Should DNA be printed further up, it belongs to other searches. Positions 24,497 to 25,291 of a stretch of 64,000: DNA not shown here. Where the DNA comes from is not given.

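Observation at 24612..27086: Four-gene same-strand module of unknown function: HEPN-motif protein, divergent P-loop NMP-kinase-like protein, CPBP intramembrane protease-like protein, secreted helical protein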

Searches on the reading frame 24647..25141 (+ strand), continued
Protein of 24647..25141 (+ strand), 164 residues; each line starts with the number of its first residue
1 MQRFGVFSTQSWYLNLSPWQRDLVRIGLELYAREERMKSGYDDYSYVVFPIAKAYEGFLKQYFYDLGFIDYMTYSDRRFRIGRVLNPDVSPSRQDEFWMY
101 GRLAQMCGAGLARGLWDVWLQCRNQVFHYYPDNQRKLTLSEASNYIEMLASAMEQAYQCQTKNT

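Call 82: search_protein_families(library=padloc, proteins=[P0185, P0206, P0328], max_evalue=0.1)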
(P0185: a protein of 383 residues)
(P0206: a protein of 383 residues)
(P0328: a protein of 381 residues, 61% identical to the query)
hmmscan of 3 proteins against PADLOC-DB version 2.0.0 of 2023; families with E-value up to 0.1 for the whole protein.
P0185 (383 aa): 0 families

P0206 (383 aa): 0 families

P0328 (381 aa): 0 families
